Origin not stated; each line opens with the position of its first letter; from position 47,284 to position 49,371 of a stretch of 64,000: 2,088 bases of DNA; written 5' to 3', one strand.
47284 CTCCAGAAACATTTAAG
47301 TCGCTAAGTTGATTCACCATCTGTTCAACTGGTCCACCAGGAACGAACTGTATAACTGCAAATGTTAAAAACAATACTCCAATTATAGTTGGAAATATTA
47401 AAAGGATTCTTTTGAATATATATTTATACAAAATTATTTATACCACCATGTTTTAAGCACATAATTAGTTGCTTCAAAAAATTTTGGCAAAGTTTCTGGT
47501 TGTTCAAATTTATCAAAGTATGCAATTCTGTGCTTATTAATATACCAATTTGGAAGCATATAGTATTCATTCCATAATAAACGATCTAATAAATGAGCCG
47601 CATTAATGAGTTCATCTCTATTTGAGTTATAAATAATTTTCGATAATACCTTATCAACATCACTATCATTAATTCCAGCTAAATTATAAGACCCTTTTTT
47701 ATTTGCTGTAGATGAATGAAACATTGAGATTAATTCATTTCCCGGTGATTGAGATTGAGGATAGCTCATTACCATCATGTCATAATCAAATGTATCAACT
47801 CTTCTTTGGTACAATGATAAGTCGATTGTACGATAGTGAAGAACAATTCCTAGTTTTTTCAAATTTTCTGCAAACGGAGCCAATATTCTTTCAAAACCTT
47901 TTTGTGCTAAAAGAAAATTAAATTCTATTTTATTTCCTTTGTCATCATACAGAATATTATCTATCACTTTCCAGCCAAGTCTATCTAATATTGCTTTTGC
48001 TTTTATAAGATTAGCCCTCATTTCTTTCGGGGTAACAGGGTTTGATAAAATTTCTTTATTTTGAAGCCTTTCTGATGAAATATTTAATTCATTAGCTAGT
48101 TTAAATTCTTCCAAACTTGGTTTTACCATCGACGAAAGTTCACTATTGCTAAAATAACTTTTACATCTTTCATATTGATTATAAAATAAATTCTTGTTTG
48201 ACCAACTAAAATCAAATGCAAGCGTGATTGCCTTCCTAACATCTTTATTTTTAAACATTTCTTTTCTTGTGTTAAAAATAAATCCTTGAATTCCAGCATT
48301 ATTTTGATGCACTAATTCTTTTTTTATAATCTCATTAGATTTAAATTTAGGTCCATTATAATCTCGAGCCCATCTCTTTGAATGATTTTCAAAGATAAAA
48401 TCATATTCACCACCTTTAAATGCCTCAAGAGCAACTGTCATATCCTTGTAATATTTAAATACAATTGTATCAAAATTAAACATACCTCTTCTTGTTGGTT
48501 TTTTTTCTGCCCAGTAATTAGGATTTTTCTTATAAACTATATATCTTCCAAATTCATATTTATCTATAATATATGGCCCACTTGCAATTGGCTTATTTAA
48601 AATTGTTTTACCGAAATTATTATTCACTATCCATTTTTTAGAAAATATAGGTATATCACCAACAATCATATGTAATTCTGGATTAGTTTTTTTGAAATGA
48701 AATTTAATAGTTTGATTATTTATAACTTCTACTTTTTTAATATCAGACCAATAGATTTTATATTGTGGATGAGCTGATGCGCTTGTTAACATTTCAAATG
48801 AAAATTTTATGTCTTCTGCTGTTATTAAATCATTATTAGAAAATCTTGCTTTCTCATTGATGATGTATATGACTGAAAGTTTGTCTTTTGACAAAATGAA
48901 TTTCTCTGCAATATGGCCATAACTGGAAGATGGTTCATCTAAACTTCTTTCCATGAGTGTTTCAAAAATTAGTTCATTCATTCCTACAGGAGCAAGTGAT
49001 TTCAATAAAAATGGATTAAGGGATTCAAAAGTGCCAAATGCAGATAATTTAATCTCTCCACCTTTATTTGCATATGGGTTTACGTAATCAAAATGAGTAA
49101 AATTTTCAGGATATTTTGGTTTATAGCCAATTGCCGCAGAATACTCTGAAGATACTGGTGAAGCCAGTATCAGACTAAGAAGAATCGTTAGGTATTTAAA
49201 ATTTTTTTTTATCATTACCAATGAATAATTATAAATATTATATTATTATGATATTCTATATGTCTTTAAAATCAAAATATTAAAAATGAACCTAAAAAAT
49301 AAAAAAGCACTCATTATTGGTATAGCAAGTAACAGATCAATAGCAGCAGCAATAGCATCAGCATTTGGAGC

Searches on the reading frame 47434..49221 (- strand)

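Call 43: search_protein_families(library=pfam, proteins=[window:47434-49221:-], max_evalue=0.00001)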
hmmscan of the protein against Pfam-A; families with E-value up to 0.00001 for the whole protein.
window:47434-49221:- (595 aa): 1 family
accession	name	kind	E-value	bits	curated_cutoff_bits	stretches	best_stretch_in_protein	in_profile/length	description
PF00496.27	SBP_bac_5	-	1e-63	216.2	32.4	1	102-507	4-366/368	Bacterial extracellular solute-binding proteins, family 5 Middle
